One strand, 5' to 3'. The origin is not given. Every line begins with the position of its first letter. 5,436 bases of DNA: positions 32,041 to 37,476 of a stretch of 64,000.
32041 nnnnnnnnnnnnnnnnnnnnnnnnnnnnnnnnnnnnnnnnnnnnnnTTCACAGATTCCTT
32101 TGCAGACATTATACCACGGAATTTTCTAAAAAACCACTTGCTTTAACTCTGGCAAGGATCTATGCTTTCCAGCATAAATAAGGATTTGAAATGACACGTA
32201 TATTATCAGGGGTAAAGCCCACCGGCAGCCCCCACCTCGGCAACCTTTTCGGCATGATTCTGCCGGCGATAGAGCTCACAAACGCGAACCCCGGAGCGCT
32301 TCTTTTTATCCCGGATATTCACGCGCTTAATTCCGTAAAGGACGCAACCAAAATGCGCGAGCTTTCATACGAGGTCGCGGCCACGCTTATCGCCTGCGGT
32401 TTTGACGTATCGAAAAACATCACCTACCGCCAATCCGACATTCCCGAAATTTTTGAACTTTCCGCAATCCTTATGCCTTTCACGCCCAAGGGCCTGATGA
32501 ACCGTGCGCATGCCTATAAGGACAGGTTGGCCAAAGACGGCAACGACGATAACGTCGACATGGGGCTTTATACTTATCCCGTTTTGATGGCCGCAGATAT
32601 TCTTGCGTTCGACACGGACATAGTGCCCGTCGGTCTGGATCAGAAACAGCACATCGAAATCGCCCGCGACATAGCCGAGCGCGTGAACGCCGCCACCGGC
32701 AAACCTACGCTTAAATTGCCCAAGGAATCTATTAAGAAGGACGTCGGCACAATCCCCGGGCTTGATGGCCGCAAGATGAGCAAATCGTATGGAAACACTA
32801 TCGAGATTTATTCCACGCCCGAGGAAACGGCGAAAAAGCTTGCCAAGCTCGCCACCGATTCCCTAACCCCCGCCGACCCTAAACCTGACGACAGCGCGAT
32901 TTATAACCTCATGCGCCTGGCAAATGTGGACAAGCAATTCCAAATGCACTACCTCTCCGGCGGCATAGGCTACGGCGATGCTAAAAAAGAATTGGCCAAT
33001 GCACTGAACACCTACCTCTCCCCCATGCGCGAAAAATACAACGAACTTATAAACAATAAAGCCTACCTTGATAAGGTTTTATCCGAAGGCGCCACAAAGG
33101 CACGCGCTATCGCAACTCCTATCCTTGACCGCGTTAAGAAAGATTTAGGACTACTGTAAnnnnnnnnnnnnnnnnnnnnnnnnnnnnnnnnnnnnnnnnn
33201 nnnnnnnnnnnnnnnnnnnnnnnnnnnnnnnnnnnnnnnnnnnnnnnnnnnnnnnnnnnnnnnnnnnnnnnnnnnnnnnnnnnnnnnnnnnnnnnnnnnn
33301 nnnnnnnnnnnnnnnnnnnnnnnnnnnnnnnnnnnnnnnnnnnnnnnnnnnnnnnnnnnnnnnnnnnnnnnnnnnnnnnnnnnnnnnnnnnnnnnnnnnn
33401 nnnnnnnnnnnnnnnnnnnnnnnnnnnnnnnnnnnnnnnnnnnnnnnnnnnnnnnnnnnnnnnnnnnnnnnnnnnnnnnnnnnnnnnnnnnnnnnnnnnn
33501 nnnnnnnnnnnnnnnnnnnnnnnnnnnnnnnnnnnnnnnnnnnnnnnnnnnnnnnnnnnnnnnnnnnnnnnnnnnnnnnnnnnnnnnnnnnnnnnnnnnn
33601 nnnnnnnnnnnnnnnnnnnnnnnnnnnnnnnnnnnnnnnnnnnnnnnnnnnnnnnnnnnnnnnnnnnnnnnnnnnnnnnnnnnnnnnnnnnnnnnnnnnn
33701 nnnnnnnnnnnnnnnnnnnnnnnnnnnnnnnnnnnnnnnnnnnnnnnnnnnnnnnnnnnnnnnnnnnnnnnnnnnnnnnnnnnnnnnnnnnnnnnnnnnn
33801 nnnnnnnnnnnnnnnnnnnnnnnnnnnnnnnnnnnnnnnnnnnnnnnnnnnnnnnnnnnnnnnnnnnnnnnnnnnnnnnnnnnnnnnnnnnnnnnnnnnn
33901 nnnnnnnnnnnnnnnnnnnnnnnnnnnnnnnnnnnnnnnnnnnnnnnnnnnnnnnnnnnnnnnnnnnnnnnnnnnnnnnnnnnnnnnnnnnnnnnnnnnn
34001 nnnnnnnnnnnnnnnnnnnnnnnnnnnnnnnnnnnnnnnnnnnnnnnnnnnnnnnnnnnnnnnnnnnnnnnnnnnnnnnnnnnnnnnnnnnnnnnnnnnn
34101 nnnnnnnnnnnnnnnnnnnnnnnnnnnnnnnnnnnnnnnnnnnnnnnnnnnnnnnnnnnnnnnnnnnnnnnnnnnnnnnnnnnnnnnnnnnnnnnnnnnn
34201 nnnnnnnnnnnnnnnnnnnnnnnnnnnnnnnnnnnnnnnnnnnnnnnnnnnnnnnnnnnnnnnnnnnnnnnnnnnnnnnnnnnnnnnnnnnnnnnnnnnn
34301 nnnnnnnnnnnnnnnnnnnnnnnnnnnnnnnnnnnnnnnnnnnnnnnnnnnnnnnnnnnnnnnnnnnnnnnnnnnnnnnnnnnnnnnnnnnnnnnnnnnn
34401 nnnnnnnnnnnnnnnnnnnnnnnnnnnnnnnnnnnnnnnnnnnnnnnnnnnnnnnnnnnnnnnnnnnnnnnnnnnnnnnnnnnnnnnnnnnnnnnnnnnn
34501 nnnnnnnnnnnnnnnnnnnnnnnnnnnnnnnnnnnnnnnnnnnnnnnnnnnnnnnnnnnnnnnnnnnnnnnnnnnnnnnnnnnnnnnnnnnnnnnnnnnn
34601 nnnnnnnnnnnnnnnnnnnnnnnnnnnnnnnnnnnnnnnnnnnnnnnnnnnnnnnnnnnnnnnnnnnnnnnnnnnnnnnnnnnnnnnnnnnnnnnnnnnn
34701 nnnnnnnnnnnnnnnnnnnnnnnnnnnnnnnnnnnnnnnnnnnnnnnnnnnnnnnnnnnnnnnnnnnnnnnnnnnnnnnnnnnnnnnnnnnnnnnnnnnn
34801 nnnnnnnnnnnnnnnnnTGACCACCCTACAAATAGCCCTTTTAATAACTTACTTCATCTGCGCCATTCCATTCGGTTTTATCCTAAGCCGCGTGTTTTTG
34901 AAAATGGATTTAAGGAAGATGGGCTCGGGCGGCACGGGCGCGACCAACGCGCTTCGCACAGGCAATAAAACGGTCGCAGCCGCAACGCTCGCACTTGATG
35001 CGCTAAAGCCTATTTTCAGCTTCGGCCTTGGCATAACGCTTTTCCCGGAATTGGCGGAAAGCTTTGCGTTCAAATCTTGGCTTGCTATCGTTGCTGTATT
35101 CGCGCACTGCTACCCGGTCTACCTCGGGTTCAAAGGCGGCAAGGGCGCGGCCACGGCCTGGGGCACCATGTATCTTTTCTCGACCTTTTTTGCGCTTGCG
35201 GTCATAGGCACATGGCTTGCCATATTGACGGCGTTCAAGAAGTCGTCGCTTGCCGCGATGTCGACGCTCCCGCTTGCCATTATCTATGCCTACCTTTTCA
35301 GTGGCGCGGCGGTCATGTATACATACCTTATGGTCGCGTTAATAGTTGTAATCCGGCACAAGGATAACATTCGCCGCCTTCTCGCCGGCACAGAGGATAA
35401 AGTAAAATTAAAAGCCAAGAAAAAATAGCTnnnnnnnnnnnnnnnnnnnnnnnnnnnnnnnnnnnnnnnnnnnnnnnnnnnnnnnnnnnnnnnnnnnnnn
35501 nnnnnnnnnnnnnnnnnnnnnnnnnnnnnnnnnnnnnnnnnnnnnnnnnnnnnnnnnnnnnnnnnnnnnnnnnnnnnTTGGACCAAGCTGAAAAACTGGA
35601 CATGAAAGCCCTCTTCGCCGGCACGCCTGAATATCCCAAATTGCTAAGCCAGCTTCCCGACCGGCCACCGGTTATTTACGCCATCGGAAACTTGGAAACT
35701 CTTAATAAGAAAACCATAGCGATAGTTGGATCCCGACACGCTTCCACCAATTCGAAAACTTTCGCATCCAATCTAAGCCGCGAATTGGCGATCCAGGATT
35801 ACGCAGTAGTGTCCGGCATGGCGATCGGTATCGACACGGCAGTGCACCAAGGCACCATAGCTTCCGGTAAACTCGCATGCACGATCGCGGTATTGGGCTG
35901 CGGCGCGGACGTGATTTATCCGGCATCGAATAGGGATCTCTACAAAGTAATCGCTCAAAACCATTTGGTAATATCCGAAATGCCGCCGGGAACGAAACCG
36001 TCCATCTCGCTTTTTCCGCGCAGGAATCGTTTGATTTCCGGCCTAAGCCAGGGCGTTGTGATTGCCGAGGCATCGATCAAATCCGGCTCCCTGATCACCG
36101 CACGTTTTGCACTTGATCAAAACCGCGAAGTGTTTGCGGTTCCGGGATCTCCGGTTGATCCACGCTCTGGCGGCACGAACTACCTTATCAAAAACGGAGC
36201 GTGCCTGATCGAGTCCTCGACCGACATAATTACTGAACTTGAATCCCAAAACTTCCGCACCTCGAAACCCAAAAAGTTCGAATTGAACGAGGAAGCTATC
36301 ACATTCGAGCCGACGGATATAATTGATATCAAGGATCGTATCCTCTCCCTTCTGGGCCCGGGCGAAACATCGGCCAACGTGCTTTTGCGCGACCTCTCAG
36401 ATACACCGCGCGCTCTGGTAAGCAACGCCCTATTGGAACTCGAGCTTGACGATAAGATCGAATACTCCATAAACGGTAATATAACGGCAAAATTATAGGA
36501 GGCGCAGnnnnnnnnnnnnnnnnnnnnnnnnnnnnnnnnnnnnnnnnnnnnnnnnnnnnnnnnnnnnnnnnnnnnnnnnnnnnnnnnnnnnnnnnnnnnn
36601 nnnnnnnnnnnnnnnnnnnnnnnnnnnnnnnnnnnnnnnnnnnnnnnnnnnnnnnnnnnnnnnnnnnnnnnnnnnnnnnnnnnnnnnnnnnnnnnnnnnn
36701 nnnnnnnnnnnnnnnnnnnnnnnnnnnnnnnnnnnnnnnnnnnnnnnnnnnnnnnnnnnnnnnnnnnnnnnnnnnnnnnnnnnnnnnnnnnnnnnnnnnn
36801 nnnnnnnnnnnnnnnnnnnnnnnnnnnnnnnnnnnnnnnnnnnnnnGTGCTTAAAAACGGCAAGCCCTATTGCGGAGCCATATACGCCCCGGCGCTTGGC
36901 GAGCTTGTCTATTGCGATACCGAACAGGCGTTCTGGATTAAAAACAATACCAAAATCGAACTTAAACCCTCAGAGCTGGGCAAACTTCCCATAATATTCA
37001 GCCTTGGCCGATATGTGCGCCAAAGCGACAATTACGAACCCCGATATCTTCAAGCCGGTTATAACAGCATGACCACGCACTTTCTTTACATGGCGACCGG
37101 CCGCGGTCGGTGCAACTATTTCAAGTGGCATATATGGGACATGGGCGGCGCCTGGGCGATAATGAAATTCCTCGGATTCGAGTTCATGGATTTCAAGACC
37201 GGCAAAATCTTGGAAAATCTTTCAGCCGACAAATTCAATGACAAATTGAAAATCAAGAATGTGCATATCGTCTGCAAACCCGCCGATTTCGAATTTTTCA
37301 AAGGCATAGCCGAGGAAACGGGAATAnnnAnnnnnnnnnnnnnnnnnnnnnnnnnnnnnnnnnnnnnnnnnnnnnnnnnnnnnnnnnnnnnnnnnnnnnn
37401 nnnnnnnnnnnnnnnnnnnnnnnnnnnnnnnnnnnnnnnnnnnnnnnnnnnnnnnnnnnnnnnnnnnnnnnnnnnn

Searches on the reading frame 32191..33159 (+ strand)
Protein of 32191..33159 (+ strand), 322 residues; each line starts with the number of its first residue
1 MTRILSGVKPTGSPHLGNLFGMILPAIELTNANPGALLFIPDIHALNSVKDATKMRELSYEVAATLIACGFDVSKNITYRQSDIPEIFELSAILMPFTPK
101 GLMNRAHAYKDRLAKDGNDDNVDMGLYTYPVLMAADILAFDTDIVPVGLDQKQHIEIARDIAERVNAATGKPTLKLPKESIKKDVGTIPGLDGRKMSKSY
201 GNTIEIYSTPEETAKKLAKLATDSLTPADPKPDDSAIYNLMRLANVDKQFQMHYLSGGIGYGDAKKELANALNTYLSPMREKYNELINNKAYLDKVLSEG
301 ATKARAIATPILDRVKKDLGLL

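Call 49: search_protein_families(library=pfam, proteins=[window:32191-33159:+], max_evalue=0.00001)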
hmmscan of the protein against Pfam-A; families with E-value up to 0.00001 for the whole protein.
window:32191-33159:+ (322 aa): 1 family
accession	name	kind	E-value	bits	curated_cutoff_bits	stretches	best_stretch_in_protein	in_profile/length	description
PF00579.31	tRNA-synt_1b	-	1.2e-47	163.1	21.1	1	3-276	7-291/292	tRNA synthetases class I (W and Y)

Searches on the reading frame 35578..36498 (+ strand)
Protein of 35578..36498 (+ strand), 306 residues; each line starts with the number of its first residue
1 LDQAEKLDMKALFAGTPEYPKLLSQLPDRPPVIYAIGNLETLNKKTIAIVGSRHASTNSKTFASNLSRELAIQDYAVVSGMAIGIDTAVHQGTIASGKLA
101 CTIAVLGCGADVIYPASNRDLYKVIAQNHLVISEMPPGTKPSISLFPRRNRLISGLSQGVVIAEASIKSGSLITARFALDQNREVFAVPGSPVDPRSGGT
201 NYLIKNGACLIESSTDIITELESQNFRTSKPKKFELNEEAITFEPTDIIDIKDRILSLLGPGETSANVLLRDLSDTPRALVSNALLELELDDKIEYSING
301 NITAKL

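Call 38: find_encoding_contigs(protein=window:35578-36498:+, flank=3000, max_places=10)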
Protein window:35578-36498:+ (306 aa): 3 contigs read that carry it; 1 place shown.
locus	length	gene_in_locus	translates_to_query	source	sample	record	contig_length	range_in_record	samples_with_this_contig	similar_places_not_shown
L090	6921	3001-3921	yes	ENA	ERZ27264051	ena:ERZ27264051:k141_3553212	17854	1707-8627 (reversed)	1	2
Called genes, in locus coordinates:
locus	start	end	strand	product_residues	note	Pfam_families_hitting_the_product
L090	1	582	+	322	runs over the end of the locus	PF00579:tRNA-synt_1b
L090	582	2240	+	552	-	PF03485:Arg_tRNA_synt_N, PF00750:tRNA-synt_1d, PF05746:DALR_1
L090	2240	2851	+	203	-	PF02660:G3P_acyltransf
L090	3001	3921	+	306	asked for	PF02481:DNA_processg_A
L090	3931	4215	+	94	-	-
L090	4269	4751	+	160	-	PF00459:Inositol_P (faint)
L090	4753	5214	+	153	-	PF13527:Acetyltransf_9 (weak), PF00583:Acetyltransf_1, PF13673:Acetyltransf_10, PF13508:Acetyltransf_7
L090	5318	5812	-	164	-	-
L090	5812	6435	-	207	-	PF00117:GATase, PF07722:Peptidase_C26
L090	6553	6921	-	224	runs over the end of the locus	PF01209:Ubie_methyltran, PF05175:MTS, PF13489:Methyltransf_23, PF03848:TehB, PF13847:Methyltransf_31, PF08241:Methyltransf_11, PF08242:Methyltransf_12, PF13649:Methyltransf_25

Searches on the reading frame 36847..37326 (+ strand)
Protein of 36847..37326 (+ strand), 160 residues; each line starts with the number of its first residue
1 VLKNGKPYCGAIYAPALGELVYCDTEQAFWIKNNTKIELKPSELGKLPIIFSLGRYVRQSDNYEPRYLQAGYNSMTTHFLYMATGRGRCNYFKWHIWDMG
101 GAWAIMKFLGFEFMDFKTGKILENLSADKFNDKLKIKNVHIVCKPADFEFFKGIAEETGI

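Call 41: find_encoding_contigs(protein=window:36847-37326:+, flank=1500, max_places=10)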
Protein seq(160 aa) (160 aa): 3 contigs read that carry it; 1 place shown.
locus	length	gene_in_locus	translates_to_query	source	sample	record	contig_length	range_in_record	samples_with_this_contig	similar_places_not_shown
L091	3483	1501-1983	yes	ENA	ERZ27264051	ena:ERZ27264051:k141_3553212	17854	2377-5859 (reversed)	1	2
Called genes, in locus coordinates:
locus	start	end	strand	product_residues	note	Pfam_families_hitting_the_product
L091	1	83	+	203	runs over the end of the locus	PF02660:G3P_acyltransf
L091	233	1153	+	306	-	PF02481:DNA_processg_A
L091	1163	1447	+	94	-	-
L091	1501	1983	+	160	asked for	PF00459:Inositol_P (faint)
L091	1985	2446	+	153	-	PF13527:Acetyltransf_9 (weak), PF00583:Acetyltransf_1, PF13673:Acetyltransf_10, PF13508:Acetyltransf_7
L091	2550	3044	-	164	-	-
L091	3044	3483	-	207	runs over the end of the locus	PF00117:GATase, PF07722:Peptidase_C26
